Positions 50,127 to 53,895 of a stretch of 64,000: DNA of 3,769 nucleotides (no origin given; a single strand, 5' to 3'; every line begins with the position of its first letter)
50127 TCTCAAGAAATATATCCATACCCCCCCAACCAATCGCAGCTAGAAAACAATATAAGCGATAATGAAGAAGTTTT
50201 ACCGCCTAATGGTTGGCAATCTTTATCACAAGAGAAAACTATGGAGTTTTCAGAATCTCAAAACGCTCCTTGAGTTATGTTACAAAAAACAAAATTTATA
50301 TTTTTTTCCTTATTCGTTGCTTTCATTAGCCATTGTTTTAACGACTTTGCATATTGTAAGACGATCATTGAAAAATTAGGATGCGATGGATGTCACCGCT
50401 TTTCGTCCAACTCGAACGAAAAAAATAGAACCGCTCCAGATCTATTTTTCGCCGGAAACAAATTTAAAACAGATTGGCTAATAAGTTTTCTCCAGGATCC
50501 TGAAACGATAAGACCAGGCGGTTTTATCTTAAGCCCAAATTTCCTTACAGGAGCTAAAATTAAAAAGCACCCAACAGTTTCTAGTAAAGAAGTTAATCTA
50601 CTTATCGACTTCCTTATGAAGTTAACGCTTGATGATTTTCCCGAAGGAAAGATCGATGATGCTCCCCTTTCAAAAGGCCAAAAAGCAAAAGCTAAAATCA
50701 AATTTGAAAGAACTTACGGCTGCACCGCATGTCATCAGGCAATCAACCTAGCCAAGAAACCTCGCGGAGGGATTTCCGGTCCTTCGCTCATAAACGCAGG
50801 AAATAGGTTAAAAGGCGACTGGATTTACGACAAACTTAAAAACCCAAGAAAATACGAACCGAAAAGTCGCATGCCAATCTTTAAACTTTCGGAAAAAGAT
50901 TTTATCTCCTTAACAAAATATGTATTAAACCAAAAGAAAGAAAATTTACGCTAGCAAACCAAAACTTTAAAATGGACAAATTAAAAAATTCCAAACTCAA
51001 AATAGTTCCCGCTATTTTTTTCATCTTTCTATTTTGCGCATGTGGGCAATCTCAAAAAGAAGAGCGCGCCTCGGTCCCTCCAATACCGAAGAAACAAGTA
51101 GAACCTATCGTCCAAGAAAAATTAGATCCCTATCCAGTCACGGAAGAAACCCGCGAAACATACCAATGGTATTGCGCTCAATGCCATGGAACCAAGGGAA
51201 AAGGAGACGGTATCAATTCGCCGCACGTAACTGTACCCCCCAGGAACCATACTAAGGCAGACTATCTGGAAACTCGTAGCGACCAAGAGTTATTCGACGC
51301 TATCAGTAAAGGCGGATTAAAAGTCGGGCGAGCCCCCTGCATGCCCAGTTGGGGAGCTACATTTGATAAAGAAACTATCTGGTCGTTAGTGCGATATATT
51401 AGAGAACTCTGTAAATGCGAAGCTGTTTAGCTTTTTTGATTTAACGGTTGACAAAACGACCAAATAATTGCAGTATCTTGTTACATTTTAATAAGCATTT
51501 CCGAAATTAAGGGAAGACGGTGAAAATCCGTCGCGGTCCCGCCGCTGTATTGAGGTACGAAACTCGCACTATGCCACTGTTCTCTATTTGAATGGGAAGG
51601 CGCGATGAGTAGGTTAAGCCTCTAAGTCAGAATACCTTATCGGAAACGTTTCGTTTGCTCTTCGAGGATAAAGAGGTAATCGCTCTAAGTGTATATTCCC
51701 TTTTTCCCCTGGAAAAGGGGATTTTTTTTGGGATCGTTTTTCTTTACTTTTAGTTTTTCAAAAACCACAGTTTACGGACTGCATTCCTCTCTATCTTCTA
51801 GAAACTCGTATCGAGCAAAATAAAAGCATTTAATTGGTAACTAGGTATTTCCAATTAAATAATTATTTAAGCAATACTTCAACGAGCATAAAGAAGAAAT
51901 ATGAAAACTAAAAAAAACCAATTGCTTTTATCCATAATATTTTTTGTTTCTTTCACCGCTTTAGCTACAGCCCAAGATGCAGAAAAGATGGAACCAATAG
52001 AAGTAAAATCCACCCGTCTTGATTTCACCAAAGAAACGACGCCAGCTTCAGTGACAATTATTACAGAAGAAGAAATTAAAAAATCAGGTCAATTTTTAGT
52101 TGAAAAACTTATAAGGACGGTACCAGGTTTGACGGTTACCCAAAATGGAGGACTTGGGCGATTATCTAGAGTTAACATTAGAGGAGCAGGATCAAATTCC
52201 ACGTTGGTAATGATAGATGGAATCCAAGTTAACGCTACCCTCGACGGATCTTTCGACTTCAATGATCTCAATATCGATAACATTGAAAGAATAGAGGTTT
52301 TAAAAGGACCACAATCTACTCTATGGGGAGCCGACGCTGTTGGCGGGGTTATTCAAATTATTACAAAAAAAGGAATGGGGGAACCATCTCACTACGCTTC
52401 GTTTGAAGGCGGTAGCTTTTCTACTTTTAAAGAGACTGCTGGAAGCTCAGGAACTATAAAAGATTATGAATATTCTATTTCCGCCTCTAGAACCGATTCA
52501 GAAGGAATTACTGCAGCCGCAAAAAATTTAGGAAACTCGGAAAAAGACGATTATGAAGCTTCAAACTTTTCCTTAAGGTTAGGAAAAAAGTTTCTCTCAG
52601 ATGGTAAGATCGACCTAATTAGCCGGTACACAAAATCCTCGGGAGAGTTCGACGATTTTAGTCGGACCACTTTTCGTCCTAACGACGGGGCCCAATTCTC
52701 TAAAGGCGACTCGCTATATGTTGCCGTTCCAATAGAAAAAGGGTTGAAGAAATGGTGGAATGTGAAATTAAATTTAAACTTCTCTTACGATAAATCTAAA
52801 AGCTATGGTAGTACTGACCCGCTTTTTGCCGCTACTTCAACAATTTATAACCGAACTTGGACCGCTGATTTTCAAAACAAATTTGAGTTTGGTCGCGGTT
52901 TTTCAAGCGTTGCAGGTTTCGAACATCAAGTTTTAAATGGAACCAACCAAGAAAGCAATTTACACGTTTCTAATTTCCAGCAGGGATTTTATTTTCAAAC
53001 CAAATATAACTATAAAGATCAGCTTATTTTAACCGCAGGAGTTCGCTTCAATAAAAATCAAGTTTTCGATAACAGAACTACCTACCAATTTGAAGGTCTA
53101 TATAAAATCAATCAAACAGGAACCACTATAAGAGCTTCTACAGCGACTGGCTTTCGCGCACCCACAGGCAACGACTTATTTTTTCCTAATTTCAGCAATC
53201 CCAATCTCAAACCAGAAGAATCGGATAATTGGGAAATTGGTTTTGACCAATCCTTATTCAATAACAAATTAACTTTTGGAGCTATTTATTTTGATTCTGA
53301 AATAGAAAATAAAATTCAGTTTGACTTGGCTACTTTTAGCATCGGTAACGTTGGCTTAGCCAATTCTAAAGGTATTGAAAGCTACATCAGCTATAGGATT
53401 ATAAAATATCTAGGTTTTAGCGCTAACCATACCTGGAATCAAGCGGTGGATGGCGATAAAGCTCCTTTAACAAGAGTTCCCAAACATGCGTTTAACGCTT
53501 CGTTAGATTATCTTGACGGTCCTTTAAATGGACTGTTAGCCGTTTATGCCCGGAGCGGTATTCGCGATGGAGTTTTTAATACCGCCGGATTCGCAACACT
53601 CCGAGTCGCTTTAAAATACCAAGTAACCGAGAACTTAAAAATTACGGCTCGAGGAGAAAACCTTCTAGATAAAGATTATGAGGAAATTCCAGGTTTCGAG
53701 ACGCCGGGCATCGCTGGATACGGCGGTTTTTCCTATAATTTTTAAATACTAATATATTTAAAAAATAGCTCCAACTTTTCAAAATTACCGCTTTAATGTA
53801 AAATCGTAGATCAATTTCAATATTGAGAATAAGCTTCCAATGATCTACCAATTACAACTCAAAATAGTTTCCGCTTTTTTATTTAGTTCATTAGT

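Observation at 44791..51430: Hpt gene followed by a four-cytochrome operon carrying 25 haem-binding motifs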

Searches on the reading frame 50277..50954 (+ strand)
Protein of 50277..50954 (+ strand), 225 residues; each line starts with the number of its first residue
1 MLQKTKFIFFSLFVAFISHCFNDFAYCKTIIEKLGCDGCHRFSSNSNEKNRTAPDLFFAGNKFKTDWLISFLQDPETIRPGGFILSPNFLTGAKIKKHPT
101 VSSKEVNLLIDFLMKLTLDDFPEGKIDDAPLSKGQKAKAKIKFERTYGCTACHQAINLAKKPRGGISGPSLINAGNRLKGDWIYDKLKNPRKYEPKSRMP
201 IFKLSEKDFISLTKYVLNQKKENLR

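Call 4: search_protein_families(library=pfam, proteins=[window:50277-50954:+], max_evalue=0.1)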
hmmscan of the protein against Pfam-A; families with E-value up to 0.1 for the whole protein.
window:50277-50954:+ (225 aa): 5 families
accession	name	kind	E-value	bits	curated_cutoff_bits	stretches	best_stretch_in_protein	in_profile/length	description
PF02433.20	FixO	-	3.5e-10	40.2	29.6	2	167-208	102-143/219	Cytochrome C oxidase, mono-heme subunit/FixO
PF00034.26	Cytochrom_C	-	5.3e-08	34.5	21.3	1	148-219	11-89/90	Cytochrome c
PF13442.11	Cytochrome_CBB3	-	4.8e-05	24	27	1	149-216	14-68/68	Cytochrome C oxidase, cbb3-type, subunit III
PF14522.11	Cytochrome_C7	-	0.0017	18.6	24.8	0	140-160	6-27/67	Cytochrome c7 and related cytochrome c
PF09699.15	Paired_CXXCH_1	-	0.06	13.5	20.6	0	148-155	8-15/41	Doubled CXXCH motif (Paired_CXXCH_1)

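Call 5: search_protein_families(library=ncbifam, proteins=[window:50277-50954:+], max_evalue=0.1)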
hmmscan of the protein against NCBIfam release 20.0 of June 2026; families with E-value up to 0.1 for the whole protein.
window:50277-50954:+ (225 aa): 11 families
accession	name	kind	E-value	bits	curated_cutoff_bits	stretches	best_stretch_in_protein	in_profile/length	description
TIGR04485.1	thiosulf_SoxX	equivalog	2.8e-16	60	61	2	149-212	5-58/78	sulfur oxidation c-type cytochrome SoxX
NF011055.0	PRK14487.1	subfamily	1.8e-10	40.7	218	2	167-214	108-155/212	cbb3-type cytochrome c oxidase subunit II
NF011054.0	PRK14486.1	equivalog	7.7e-09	35.5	447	2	167-206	103-142/294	putative bifunctional cbb3-type cytochrome c oxidase subunit II/cytochrome c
TIGR00781.1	ccoO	equivalog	1.8e-08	34.4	200.65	2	167-213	102-148/232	cytochrome-c oxidase, cbb3-type subunit II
NF011053.0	PRK14485.1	subfamily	1.1e-06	27.2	1080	2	50-101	589-640/716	putative bifunctional cbb3-type cytochrome c oxidase subunit I/II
TIGR02603.1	CxxCH_TIGR02603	domain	0.0016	18.5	68.15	0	136-192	3-52/134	putative heme-binding domain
NF045774.1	cytochro_C551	exception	0.0086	16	118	1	146-220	47-110/110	cytochrome c551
NF045773.1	cytochro_C550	exception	0.016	15.1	125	1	138-217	47-117/118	cytochrome c550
NF040971.1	cytc_ExtS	equivalog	0.024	13.9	100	0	182-214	228-260/262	selenite/tellurite reduction operon c-type cytochrome lipoprotein ExtS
TIGR01904.2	GSu_C4xC__C2xCH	domain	0.041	13.6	27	0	34-49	50-65/73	CxxxxCH/CxxCH domain c-type cytochrome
NF041895.1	choice_anch_V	domain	0.068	13.2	42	0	145-176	23-53/150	choice-of-anchor V domain-containing protein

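Call 63: search_solved_structures(query=window:50277-50954:+, max_evalue=0.1)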
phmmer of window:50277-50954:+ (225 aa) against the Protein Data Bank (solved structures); distinct sequences matched with E-value up to 0.1: 5.
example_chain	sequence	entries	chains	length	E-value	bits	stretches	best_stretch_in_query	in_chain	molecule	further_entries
8smr_F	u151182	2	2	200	0.013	18.1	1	167-203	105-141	Cbb3-type Cytochrome C oxidase subunit II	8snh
9g83_u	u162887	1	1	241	0.019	17.5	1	50-120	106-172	Cytochrome c oxidase, cbb3-type, subunit II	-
3mk7_B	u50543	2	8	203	0.028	17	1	167-203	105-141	Cytochrome c oxidase, cbb3-type, subunit O | Cbb3-type cytochrome c oxidase subunit II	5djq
9g6b_B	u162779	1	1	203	0.028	17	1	167-203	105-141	Cbb3-type cytochrome c oxidase subunit II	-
1h31_B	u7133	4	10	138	0.094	15.3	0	140-203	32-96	CYTOCHROME C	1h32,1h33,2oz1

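Call 82: search_solved_structures(query=A3, max_evalue=0.01)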
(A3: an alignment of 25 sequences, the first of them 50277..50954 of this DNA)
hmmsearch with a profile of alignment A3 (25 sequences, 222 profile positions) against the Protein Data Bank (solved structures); distinct sequences matched with E-value up to 0.01: 3.
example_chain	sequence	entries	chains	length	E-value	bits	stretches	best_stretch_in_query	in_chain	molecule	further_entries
9l08_A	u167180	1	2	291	0.00014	24.4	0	15-151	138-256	Covalently Connected Cytochrome c555 trimer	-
2l4d_A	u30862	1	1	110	0.0007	22.1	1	24-110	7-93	SCO1/SenC family protein/cytochrome c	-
1h31_B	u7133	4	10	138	0.0059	19.1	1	145-199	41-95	CYTOCHROME C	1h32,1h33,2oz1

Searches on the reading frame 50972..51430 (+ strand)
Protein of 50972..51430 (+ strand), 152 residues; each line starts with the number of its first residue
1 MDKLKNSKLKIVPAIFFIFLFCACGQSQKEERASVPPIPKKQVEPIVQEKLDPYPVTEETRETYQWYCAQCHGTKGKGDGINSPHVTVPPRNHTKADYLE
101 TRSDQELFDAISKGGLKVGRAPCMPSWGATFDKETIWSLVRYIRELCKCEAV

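Call 4: search_protein_families(library=pfam, proteins=[window:50972-51430:+], max_evalue=0.1)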
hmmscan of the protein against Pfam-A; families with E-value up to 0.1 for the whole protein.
window:50972-51430:+ (152 aa): 3 families
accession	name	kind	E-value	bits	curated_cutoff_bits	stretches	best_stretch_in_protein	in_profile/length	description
PF13442.11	Cytochrome_CBB3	-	2e-11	44.5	27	1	58-143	4-68/68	Cytochrome C oxidase, cbb3-type, subunit III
PF00034.26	Cytochrom_C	-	3.8e-06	28.6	21.3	1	64-146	8-89/90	Cytochrome c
PF16339.10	DUF4969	-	0.011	16.6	31.4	1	15-63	13-56/79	Domain of unknown function (DUF4969)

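Call 5: search_protein_families(library=ncbifam, proteins=[window:50972-51430:+], max_evalue=0.1)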
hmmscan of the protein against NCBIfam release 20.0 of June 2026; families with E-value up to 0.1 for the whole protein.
window:50972-51430:+ (152 aa): 7 families
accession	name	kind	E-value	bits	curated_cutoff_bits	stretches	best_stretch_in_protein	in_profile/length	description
NF011054.0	PRK14486.1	equivalog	1e-07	31.8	447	1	57-146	215-290/294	putative bifunctional cbb3-type cytochrome c oxidase subunit II/cytochrome c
TIGR00782.1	ccoP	equivalog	1.7e-06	27.6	179.95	1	42-147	92-193/285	cytochrome-c oxidase, cbb3-type subunit III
NF033864.1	cytochrome579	equivalog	6.6e-06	26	280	1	67-146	61-139/179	cytochrome 579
TIGR04494.1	c550_PedF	equivalog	2.5e-05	24.2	122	1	61-144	55-128/133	cytochrome c-550 PedF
NF045774.1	cytochro_C551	exception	0.0031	17.5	118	1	16-79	11-61/110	cytochrome c551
NF045773.1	cytochro_C550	exception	0.043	13.8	125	1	15-86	17-76/118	cytochrome c550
NF050122.1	bc1_QcrC_actin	exception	0.059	12.7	200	0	57-79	41-63/253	cytochrome bc1 complex diheme cytochrome c subunit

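Call 64: search_solved_structures(query=window:50972-51430:+, max_evalue=0.1)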
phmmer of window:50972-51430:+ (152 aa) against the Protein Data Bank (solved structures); distinct sequences matched with E-value up to 0.1: 17.
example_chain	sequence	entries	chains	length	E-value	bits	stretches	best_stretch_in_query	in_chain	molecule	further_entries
6h5l_B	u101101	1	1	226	1.5e-10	44.7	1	53-98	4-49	Conserved hypothetical cytochrome protein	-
6f0k_E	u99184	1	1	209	1.4e-06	31.8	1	58-148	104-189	Quinol:cytochrome c oxidoreductase monoheme cytochrome subunit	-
9vr0_A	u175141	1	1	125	4.3e-06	30.2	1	63-148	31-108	Cytochrome c552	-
7o9u_A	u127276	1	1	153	6.4e-06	29.7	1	63-148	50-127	Cytochrome c552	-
7o38_A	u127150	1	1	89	1.4e-05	28.6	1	59-149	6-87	Cytochrome c-552 Ks_3357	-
2yev_B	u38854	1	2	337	0.00053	23.4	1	13-143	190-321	CYTOCHROME C OXIDASE SUBUNIT 2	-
3mk7_C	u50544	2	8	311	0.0018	21.8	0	50-145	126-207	Cytochrome c oxidase, cbb3-type, subunit P | Cbb3-type cytochrome c oxidase subunit CcoP1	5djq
8snh_G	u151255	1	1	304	0.0024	21.3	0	59-91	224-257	Cbb3-type cytochrome c oxidase subunit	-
8smr_G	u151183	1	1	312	0.0027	21.1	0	60-89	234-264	Cbb3-type cytochrome c oxidase subunit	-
6lod_E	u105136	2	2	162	0.0039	20.7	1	57-148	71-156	Cytochrome c domain-containing protein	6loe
5xdh_A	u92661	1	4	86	0.0056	20.1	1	61-115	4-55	Putative cytochrome c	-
8k9e_E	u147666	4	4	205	0.0094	19.4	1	53-146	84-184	Cytochrome c domain-containing protein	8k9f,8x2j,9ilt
7vzg_C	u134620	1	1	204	0.0095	19.4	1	51-145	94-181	Cytochrome c, mono-and diheme variants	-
7vzr_C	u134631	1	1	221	0.011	19.2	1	51-145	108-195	Cytochrome c, mono-and diheme variants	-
3vrd_A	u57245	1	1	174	0.049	17.1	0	60-87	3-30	Flavocytochrome c heme subunit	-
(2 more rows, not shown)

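Call 83: search_solved_structures(query=A4, max_evalue=0.001, show_alignments=2)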
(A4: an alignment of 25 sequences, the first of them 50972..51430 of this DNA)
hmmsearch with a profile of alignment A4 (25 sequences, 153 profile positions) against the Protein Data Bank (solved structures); distinct sequences matched with E-value up to 0.001: 15.
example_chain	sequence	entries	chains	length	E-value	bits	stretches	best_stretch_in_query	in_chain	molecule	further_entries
6h5l_B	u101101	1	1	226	7.8e-15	58.4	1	54-115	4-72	Conserved hypothetical cytochrome protein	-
3mk7_C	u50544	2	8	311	1.7e-09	41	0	61-149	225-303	Cytochrome c oxidase, cbb3-type, subunit P | Cbb3-type cytochrome c oxidase subunit CcoP1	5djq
8snh_G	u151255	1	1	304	1.8e-09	41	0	58-148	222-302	Cbb3-type cytochrome c oxidase subunit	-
6f0k_E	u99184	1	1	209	9.3e-08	35.4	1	57-148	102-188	Quinol:cytochrome c oxidoreductase monoheme cytochrome subunit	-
8smr_G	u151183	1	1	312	1.1e-07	35.2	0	57-147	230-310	Cbb3-type cytochrome c oxidase subunit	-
7o38_A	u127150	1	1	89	2.1e-07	34.3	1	60-149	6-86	Cytochrome c-552 Ks_3357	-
7vzr_C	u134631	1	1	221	2.4e-07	34.1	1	47-147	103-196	Cytochrome c, mono-and diheme variants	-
7vzg_C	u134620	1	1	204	7.8e-07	32.4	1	37-147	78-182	Cytochrome c, mono-and diheme variants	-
9vr0_A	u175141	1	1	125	3.3e-06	30.4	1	59-152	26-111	Cytochrome c552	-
7o9u_A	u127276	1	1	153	5.1e-06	29.7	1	59-152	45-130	Cytochrome c552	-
6xkx_p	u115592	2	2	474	2.6e-05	27.5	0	52-80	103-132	Cbb3-type cytochrome c oxidase subunit CcoP,Cytochrome c-type cyt cy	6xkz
6xkw_p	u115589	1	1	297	5.5e-05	26.4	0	52-80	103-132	Cbb3-type cytochrome c oxidase subunit CcoP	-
9g83_v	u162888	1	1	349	9.7e-05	25.6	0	35-77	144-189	Cbb3-type cytochrome c oxidase subunit CcoP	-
5xdh_A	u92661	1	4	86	0.00016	24.9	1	62-115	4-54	Putative cytochrome c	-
6lod_E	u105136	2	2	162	0.00091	22.4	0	59-88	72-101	Cytochrome c domain-containing protein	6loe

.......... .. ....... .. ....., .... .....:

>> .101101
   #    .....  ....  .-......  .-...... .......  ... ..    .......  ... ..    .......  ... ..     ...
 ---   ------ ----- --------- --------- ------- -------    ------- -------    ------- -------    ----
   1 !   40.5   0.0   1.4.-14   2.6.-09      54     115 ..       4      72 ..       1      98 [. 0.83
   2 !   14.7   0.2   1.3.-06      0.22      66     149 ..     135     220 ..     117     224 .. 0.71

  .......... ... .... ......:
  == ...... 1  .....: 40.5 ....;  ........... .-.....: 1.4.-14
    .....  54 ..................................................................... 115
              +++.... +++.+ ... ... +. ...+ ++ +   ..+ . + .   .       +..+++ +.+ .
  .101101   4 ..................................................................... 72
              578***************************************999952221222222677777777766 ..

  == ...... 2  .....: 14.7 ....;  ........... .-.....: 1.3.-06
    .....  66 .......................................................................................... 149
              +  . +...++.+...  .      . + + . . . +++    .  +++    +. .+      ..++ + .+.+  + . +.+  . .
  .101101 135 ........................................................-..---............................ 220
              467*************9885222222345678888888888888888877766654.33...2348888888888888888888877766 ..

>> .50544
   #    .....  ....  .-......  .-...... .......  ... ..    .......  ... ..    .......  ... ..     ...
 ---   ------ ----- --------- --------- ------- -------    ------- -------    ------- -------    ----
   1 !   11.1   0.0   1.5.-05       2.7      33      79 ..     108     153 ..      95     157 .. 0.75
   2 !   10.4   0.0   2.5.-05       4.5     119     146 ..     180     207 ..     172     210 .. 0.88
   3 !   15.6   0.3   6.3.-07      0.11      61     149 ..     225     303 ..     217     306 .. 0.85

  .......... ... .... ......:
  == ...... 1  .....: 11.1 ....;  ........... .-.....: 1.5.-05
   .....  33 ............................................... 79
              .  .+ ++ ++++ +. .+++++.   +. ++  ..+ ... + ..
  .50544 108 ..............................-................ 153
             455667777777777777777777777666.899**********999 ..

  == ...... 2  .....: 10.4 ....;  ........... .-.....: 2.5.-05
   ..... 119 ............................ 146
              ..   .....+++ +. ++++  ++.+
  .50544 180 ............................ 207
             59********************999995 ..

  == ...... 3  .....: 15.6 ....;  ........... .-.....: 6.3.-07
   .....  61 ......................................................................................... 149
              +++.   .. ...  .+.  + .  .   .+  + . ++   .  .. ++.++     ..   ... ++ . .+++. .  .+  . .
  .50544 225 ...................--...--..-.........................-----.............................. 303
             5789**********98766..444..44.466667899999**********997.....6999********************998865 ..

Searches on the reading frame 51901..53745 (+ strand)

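Call 4: search_protein_families(library=pfam, proteins=[window:51901-53745:+], max_evalue=0.1)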
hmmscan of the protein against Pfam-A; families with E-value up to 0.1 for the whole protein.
window:51901-53745:+ (614 aa): 4 families
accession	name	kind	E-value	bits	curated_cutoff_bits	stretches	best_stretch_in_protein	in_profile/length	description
PF00593.30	TonB_dep_Rec_b-barrel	-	3.3e-43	149.6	27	1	235-588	38-436/436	TonB dependent receptor-like, beta-barrel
PF07715.20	Plug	-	1.9e-30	106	23.9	1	44-150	2-107/107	TonB-dependent Receptor Plug Domain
PF14905.12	OMP_b-brl_3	-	3.6e-09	36.6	27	1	431-593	208-378/408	Outer membrane protein beta-barrel family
PF14466.11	PLCC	-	0.074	13.1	24.2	0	171-221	31-83/153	PLAT/LH2 and C2-like Ca2+-binding lipoprotein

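Call 5: search_protein_families(library=ncbifam, proteins=[window:51901-53745:+], max_evalue=0.1)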
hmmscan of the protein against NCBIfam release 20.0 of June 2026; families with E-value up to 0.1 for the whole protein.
window:51901-53745:+ (614 aa): 33 families (the best 25 are shown)
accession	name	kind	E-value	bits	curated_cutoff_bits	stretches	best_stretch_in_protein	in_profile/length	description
TIGR01779.1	TonB-B12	equivalog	5.4e-84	282.9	599.7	1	14-613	12-613/614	TonB-dependent vitamin B12 receptor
NF007926.1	PRK10641.1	equivalog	8e-60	203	836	1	4-614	3-617/617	TonB-dependent vitamin B12 receptor BtuB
NF010010.0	PRK13483.1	equivalog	1.2e-38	132.6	927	2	7-159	8-166/660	ligand-gated channel protein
TIGR01783.1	TonB-siderophor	subfamily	2.8e-38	132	223.5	2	47-281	2-207/649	TonB-dependent siderophore receptor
TIGR01785.1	TonB-hemin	subfamily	9e-38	130.1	316.85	1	30-597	1-658/677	TonB-dependent heme/hemoglobin receptor family protein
TIGR01786.1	TonB-hemlactrns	subfamily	4.4e-36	124.5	323.75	2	34-274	4-259/719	TonB-dependent hemoglobin/transferrin/lactoferrin family receptor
NF007478.2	PRK10064.1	equivalog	1.5e-33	116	745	3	16-157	19-159/663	catecholate siderophore receptor CirA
NF010038.0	PRK13513.1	equivalog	1.9e-31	109.3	942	2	4-161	7-170/659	ligand-gated channel protein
NF053590.1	TonB_dep_TOL0244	equivalog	4.6e-29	101.5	645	1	40-513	21-492/604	TOL_0244 family TonB-dependent receptor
TIGR04056.1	OMP_RagA_SusC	subfamily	4.6e-29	101.4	368.25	2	44-313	91-367/981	SusC/RagA family TonB-linked outer membrane protein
NF010012.0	PRK13486.1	equivalog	1.7e-28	99.4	924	2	45-159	40-161/696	TonB-dependent receptor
NF010011.0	PRK13484.1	equivalog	5.4e-26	91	1197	2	24-172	24-175/682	IreA family TonB-dependent siderophore receptor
NF010051.0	PRK13528.1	subfamily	2.4e-24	85.6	583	2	19-198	23-209/727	FepA family TonB-dependent siderophore receptor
NF050067.1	TonBEntbctnRecCfrA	equivalog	3.3e-23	81.9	1200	2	9-159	5-161/698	TonB-dependent ferric enterobactin receptor CfrA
NF010048.1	PRK13524.1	subfamily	3.5e-22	78.7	493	2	26-161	36-181/744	FepA family TonB-dependent siderophore receptor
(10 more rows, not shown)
